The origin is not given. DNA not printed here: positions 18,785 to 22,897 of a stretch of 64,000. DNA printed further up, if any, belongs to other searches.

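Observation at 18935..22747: Lone, AT-rich ~1260-aa DEAH/RHA helicase with a ~650-aa novel C-terminal extension: best candidate for an undescribed single-gene system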

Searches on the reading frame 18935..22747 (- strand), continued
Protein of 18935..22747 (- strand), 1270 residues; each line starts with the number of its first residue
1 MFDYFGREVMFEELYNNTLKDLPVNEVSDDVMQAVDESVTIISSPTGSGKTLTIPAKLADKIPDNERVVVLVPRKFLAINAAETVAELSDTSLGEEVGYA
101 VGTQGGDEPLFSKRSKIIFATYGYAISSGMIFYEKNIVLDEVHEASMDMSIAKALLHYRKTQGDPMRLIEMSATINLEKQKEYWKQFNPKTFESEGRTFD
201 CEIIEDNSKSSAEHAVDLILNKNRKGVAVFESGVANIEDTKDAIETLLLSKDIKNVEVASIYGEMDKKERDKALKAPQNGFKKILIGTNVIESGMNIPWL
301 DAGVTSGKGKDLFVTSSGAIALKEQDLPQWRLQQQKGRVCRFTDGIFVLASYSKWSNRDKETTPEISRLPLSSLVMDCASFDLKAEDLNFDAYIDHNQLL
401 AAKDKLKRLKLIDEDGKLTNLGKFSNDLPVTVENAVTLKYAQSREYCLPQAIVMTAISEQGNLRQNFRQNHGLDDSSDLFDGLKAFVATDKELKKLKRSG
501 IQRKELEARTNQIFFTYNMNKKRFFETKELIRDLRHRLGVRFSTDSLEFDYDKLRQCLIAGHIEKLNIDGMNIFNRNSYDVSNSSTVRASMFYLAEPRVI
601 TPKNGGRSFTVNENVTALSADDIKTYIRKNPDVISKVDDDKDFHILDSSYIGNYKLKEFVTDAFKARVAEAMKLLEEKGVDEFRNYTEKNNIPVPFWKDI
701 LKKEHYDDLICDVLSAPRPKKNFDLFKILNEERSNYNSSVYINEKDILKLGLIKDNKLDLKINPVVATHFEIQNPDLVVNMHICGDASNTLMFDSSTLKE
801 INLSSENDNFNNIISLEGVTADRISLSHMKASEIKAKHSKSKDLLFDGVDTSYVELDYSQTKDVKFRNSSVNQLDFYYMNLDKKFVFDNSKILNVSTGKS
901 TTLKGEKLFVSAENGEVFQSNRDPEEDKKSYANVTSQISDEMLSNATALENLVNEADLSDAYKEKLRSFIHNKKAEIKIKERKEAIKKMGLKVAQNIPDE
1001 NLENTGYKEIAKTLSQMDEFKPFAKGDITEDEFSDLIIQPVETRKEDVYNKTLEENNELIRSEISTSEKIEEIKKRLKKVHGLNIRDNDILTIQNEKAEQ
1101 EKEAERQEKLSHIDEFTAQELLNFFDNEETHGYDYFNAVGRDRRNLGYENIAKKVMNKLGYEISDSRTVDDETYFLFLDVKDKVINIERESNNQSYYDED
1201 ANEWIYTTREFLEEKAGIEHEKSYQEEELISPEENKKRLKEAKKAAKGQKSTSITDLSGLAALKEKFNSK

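Call 17: search_solved_structures(query=window:18935-22747:-, max_evalue=0.01, show_alignments=1)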
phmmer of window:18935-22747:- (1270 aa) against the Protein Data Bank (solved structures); distinct sequences matched with E-value up to 0.01: 73 (the best 60 are shown).
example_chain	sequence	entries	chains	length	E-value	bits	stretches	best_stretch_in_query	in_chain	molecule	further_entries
6qie_A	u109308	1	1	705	7.9e-28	100.2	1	20-457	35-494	Prp43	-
6fa9_A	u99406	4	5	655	4.4e-27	97.7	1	18-463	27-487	Putative mRNA splicing factor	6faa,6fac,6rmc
6rm8_A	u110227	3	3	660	4.5e-27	97.7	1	18-463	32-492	Putative mRNA splicing factor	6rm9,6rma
6fa5_A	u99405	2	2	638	4.6e-27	97.7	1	18-463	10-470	Putative mRNA splicing factor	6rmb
6zm2_A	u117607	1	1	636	4.7e-27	97.6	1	18-463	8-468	Putative mRNA splicing factor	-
6qid_A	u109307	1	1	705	5.3e-27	97.5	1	20-457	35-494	Prp43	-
5d0u_A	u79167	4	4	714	5.5e-27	97.4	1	20-457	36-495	Pre-mRNA-splicing factor ATP-dependent RNA helicase PRP43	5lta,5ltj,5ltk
9l5r_Cc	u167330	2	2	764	6.7e-27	97.1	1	20-457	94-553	RNA helicase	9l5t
9ibc_LV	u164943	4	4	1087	4.2e-26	94.5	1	21-479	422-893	RNA helicase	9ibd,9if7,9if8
5mq0_V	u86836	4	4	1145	6.5e-26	93.9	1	20-431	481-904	Pre-mRNA-splicing factor ATP-dependent RNA helicase PRP22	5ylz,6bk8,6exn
6zwx_A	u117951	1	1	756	1.4e-25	92.8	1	21-564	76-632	ATP-dependent RNA helicase HrpA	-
3kx2_B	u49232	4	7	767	1.4e-25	92.7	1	19-458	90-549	Pre-mRNA-splicing factor ATP-dependent RNA helicase PRP43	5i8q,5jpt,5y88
2xau_A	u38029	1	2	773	1.5e-25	92.7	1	19-458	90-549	PRE-MRNA-SPLICING FACTOR ATP-DEPENDENT RNA HELICASE PRP43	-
6zww_A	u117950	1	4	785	1.5e-25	92.6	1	21-564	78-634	ATP-dependent RNA helicase HrpA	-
8rdy_A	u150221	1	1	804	1.6e-25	92.5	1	19-458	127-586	Pre-mRNA-splicing factor ATP-dependent RNA helicase PRP43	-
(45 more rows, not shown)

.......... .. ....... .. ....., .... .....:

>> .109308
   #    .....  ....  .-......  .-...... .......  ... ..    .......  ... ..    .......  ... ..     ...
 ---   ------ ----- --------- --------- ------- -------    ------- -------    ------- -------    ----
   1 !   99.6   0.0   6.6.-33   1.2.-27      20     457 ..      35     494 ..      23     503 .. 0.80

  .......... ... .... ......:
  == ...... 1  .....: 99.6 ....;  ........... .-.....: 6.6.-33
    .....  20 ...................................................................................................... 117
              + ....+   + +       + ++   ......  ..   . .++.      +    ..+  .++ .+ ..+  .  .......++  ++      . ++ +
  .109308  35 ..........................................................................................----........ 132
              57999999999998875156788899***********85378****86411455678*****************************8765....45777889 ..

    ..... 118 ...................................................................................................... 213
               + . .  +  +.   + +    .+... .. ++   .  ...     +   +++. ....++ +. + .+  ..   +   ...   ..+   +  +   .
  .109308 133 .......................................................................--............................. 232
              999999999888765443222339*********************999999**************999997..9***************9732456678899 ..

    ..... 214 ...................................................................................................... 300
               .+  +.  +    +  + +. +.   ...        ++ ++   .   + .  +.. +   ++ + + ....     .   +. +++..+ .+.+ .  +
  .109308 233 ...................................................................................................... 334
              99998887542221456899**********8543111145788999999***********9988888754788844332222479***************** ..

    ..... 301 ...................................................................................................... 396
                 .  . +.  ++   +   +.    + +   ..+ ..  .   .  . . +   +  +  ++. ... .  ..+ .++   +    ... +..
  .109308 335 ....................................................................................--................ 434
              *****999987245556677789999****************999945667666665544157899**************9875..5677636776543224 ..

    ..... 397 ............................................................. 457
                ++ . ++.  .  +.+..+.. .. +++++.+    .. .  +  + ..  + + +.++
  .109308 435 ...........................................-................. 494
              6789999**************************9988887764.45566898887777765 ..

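Call 29: find_encoding_contigs(protein=P0029, flank=6000, max_places=2)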
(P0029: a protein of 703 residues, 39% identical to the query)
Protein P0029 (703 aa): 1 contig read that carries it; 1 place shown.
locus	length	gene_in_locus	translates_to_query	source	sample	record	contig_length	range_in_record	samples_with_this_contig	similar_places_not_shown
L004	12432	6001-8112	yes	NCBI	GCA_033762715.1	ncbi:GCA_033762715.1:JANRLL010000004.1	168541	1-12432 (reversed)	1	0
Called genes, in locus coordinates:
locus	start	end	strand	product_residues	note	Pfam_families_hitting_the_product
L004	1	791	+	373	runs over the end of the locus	PF03969:AFG1_ATPase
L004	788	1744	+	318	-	PF02401:LYTB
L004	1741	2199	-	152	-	-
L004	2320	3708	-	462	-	PF25174:Beta-prop_THOC3 (faint)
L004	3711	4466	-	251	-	-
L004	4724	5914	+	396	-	-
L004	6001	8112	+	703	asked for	PF00270:DEAD, PF04851:ResIII, PF00271:Helicase_C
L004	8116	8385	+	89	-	-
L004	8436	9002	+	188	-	PF02659:Mntp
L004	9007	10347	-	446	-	PF00860:Xan_ur_permease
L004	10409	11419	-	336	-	-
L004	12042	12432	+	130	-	?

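Call 30: find_encoding_contigs(protein=P0068, flank=6000, max_places=2)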
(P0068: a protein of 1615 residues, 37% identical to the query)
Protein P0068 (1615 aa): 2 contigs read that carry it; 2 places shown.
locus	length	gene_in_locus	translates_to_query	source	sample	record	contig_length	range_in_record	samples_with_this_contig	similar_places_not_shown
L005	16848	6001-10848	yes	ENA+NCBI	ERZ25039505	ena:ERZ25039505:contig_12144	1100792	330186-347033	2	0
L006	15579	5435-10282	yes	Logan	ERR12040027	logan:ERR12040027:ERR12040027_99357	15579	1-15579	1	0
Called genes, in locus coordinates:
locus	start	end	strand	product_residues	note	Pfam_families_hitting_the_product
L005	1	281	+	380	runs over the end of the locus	PF02463:SMC_N, PF13175:AAA_15 (faint), PF13476:AAA_23, PF13304:AAA_21 (weak), PF13558:SbcC_Walker_B (faint)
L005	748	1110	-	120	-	-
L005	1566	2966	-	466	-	PF21713:DncV_C (faint), PF21654:DncV-like_NTFase, PF18134:AGS_C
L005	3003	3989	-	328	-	PF01734:Patatin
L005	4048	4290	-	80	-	-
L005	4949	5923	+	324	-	PF00560:LRR_1 (faint), PF12799:LRR_4 (faint)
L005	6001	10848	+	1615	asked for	PF00270:DEAD, PF04851:ResIII (weak), PF00271:Helicase_C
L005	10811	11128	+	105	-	-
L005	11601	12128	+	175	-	-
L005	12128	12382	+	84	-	-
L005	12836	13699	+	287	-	-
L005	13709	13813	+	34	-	-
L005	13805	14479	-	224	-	-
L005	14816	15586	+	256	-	-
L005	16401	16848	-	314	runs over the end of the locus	-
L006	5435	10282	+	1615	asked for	PF00270:DEAD, PF04851:ResIII (weak), PF00271:Helicase_C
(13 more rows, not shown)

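Call 31: find_encoding_contigs(protein=P0060, flank=6000, max_places=2)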
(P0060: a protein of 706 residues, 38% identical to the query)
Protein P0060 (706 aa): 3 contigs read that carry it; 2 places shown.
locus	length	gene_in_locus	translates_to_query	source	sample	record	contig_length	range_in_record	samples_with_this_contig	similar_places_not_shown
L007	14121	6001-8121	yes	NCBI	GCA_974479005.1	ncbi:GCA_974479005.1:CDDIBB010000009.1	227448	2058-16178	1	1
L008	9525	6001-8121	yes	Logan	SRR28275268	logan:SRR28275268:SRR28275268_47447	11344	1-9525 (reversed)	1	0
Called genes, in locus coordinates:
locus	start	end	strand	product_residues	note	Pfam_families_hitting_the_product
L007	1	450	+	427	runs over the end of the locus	PF00375:SDF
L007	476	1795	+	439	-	PF25371:DUF7884 (weak), PF02353:CMAS, PF13489:Methyltransf_23 (weak), PF07021:MetW (weak), PF08241:Methyltransf_11, PF08242:Methyltransf_12, PF13649:Methyltransf_25, PF13847:Methyltransf_31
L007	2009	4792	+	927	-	PF00460:Flg_bb_rod, PF22692:LlgE_F_G_D1, PF07559:FlgE_D2, PF06429:Flg_bbr_C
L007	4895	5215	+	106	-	-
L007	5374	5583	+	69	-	-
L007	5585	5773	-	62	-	-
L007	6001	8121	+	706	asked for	PF04851:ResIII, PF00270:DEAD, PF00271:Helicase_C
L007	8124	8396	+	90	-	-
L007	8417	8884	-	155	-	-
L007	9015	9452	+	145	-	PF03692:CxxCxxCC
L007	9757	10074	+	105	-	-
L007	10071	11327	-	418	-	PF00083:Sugar_tr, PF07690:MFS_1, PF00083:Sugar_tr, PF07690:MFS_1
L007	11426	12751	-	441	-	-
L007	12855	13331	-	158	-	-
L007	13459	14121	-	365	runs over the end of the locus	PF21016:RlmN_N, PF04055:Radical_SAM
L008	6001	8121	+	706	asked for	PF04851:ResIII, PF00270:DEAD, PF00271:Helicase_C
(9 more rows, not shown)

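Call 47: search_dna_similar(query=window:18935-22720:-, collection=plasmids, mode=protein, max_rows=15)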
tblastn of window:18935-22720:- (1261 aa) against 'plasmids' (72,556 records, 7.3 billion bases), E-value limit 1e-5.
Records with a match: 40; places in all: 47; records where one place covers at least 80% of the query: 0.
Best place of each record, by identity: <60% 40.
By first word of the organism name: Escherichia 12; Pseudomonas 3; Acinetobacter 3; Persicobacter 2; Proteus 2; Klebsiella 2; Salmonella 2; Ralstonia 2; Neisseria 2; Nonomuraea 1; and 9 more.
By predicted mobility (MOB-suite, as given by PLSDB): non-mobilizable 34; mobilizable 5; conjugative 1.
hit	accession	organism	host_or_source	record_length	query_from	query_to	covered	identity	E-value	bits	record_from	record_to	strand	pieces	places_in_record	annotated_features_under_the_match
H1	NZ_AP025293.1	Persicobacter psychrovividus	-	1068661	6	451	35%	26.3%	3e-17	96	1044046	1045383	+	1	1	none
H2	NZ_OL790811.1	Proteus mirabilis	-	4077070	6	451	35%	26.2%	1e-13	84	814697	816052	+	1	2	none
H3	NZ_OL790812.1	Proteus mirabilis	-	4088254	6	451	35%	26.2%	1e-13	84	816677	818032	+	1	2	none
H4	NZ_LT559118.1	Nonomuraea gerenzanensis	-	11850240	11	447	35%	26.6%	1e-23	116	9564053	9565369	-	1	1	none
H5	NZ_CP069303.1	Shinella sp. PSBB067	monoisolate,Minnesota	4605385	7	432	34%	26.9%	3e-17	96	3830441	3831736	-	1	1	none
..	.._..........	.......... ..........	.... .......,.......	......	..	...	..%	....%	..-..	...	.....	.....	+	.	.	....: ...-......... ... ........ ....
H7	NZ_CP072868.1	Rhizobium sp. NLR16a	lentil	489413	7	452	35%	25.5%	1e-17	97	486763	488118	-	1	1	hrpB: ATP-dependent helicase HrpB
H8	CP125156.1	Klebsiella pneumoniae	-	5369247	11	447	35%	25.3%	1e-22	113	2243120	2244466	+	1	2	hrpA: ATP-dependent RNA helicase HrpA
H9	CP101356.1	Salmonella enterica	chicken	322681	11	447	35%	25.2%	2e-21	109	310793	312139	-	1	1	hrpA: ATP-dependent RNA helicase HrpA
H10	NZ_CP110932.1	Salmonella enterica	Chicken,whole organism,gut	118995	11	447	35%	25.1%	4e-21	108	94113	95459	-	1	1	hrpA: ATP-dependent RNA helicase HrpA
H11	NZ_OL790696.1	Escherichia coli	-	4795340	12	447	35%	24.8%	2e-21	109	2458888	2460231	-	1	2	none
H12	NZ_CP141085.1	Escherichia coli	Homo sapiens,Infected Human Urine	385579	12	447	35%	24.8%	2e-21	109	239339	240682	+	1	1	hrpA: ATP-dependent RNA helicase HrpA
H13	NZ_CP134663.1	Escherichia coli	Larus michahellis,bacteria,cloaca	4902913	12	447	35%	24.8%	2e-21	109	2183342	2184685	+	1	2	none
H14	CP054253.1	Escherichia coli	Homo sapiens,bone infection of foot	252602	12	447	35%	24.8%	4e-21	108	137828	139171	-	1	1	none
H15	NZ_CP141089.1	Escherichia coli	Homo sapiens,Infected Human Urine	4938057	12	447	35%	24.8%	4e-21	108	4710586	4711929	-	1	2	none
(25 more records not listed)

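Call 48: search_dna_similar(query=window:18935-22720:-, collection=phages, mode=protein, max_rows=15)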
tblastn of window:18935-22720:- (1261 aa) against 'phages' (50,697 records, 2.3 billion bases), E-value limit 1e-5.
Records with a match: 3; places in all: 3; records where one place covers at least 80% of the query: 0.
Best place of each record, by identity: <60% 3.
By first word of the organism name: Acinetobacter 2; Salmonella 1.
By host as written in the record: - 2; Homo sapiens 1.
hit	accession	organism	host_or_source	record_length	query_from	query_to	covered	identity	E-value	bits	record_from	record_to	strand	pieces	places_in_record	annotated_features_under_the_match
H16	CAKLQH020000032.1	Acinetobacter phage MD-2021a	not known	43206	2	382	30%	26.4%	1e-17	96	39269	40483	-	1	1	hrpA: ATP-dependent helicase HrpA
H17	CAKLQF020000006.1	Acinetobacter phage MD-2021a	not known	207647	2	382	30%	26.4%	1e-17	96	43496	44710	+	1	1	hrpA: ATP-dependent helicase HrpA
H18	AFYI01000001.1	Salmonella enterica subsp. enterica serovar Infantis str. ...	Homo sapiens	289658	13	368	28%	27.9%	5e-19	100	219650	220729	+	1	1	ATP-dependent helicase HrpB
